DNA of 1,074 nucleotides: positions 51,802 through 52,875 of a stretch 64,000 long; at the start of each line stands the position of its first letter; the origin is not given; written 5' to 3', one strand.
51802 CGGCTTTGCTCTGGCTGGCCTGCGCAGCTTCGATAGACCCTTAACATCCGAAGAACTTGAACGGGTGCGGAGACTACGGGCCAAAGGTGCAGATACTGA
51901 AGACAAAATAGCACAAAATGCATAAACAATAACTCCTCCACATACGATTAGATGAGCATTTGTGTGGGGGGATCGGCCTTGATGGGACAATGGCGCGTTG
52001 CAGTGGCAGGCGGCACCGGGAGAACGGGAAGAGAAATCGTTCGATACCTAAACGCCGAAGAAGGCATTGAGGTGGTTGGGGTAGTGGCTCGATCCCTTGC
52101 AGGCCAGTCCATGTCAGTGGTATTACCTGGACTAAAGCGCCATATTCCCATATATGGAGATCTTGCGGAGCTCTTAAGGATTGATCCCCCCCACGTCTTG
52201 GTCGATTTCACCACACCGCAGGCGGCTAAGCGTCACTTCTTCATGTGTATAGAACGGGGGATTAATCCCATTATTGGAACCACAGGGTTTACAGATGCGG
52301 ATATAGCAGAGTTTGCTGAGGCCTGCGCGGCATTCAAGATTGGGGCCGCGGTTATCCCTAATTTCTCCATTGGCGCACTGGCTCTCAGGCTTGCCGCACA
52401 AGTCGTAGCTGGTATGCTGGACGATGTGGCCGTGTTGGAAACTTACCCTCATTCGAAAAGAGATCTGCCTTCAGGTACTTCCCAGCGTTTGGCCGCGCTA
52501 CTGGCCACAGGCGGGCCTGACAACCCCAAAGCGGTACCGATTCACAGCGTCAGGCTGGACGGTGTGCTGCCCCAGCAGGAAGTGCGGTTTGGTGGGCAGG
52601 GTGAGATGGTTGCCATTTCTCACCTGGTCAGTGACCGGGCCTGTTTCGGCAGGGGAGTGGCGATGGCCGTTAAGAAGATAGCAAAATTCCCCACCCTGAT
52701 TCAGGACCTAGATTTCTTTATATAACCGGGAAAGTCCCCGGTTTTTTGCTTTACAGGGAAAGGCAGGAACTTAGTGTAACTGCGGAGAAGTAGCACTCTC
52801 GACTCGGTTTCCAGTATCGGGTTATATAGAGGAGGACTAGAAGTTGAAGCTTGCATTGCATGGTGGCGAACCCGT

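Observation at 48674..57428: Candidate amine-forming pathway: GNAT (divergent) | AT-reductase fusion | DapB-like reductase | DegT aminotransferase | GGT | DapF | GlpQ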

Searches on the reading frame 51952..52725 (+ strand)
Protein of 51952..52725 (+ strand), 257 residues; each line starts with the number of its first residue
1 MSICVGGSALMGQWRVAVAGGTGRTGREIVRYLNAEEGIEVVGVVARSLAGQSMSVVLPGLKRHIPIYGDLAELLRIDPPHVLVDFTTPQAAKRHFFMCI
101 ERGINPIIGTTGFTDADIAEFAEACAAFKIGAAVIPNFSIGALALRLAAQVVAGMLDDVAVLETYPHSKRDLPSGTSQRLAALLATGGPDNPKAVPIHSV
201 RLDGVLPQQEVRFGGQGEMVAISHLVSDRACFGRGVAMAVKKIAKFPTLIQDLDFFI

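Call 3: search_protein_families(library=pfam, proteins=[window:51952-52725:+])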
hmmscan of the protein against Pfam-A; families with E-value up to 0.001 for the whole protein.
window:51952-52725:+ (257 aa): 4 families
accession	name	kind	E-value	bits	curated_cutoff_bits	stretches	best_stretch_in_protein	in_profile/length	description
PF01113.26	DapB_N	-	2.7e-25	89.3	25.6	1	15-138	2-124/124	Dihydrodipicolinate reductase, N-terminus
PF05173.19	DapB_C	-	8.8e-19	68.2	27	1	145-245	9-109/121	Dihydrodipicolinate reductase, C-terminus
PF03447.22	NAD_binding_3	-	1.1e-05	26.6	24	1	21-110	1-89/116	Homoserine dehydrogenase, NAD binding domain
PF01118.30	Semialdhyde_dh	-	1.7e-05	25.7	26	1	15-61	1-48/121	Semialdehyde dehydrogenase, NAD binding domain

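Call 4: search_protein_families(library=ncbifam, proteins=[window:51952-52725:+])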
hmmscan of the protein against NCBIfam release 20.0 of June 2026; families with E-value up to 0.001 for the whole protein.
window:51952-52725:+ (257 aa): 3 families
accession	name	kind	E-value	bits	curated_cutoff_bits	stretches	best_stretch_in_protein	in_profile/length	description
TIGR00036.1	dapB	equivalog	2.5e-44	151.8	122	1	15-253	3-265/270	4-hydroxy-tetrahydrodipicolinate reductase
TIGR01850.1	argC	equivalog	4.4e-05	22.8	233.6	1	15-65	2-52/345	N-acetyl-gamma-glutamyl-phosphate reductase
TIGR02130.1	dapB_plant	equivalog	0.00059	19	294.55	1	16-155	3-142/275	dihydrodipicolinate reductase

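Call 18: search_solved_structures(query=window:51952-52722:+, max_evalue=0.00001, show_alignments=2)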
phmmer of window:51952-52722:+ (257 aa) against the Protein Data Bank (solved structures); distinct sequences matched with E-value up to 0.00001: 23.
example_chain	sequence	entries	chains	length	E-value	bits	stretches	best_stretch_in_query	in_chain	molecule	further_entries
5z2e_A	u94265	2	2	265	2.1e-38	135.7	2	15-204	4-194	Dihydrodipicolinate reductase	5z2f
5z2d_A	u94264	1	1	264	2.3e-38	135.6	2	15-205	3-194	dihydrodipicolinate reductase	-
5kt0_A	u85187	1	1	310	1.4e-35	126.5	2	16-195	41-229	4-hydroxy-tetrahydrodipicolinate reductase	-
5wol_A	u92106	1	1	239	1e-30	110.6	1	49-254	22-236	4-hydroxy-tetrahydrodipicolinate reductase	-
1c3v_A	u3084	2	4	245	1.6e-26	96.8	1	69-253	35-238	DIHYDRODIPICOLINATE REDUCTASE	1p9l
1yl6_A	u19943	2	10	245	1.9e-26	96.6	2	69-195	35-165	Dihydrodipicolinate reductase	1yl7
5tek_A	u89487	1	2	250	1.9e-26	96.6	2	69-195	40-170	4-hydroxy-tetrahydrodipicolinate reductase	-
5eer_A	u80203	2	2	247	1.9e-26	96.6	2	70-185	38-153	4-hydroxy-tetrahydrodipicolinate reductase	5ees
1yl5_A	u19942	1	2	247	2e-26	96.5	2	69-195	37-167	Dihydrodipicolinate reductase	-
5tjy_A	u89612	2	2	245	2e-26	96.5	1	69-253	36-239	4-hydroxy-tetrahydrodipicolinate reductase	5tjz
5ugv_A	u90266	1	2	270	2.9e-26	95.9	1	69-253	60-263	4-hydroxy-tetrahydrodipicolinate reductase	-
5ugj_A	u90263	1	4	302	8.9e-23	84.5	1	13-240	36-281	4-hydroxy-tetrahydrodipicolinate reductase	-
6bdx_A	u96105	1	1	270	1.1e-22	84.2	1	15-186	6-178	4-hydroxy-tetrahydrodipicolinate reductase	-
8d57_A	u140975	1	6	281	3.5e-19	72.7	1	15-240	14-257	4-hydroxy-tetrahydrodipicolinate reductase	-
5us6_A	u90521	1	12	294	5.7e-19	72.1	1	12-186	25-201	4-hydroxy-tetrahydrodipicolinate reductase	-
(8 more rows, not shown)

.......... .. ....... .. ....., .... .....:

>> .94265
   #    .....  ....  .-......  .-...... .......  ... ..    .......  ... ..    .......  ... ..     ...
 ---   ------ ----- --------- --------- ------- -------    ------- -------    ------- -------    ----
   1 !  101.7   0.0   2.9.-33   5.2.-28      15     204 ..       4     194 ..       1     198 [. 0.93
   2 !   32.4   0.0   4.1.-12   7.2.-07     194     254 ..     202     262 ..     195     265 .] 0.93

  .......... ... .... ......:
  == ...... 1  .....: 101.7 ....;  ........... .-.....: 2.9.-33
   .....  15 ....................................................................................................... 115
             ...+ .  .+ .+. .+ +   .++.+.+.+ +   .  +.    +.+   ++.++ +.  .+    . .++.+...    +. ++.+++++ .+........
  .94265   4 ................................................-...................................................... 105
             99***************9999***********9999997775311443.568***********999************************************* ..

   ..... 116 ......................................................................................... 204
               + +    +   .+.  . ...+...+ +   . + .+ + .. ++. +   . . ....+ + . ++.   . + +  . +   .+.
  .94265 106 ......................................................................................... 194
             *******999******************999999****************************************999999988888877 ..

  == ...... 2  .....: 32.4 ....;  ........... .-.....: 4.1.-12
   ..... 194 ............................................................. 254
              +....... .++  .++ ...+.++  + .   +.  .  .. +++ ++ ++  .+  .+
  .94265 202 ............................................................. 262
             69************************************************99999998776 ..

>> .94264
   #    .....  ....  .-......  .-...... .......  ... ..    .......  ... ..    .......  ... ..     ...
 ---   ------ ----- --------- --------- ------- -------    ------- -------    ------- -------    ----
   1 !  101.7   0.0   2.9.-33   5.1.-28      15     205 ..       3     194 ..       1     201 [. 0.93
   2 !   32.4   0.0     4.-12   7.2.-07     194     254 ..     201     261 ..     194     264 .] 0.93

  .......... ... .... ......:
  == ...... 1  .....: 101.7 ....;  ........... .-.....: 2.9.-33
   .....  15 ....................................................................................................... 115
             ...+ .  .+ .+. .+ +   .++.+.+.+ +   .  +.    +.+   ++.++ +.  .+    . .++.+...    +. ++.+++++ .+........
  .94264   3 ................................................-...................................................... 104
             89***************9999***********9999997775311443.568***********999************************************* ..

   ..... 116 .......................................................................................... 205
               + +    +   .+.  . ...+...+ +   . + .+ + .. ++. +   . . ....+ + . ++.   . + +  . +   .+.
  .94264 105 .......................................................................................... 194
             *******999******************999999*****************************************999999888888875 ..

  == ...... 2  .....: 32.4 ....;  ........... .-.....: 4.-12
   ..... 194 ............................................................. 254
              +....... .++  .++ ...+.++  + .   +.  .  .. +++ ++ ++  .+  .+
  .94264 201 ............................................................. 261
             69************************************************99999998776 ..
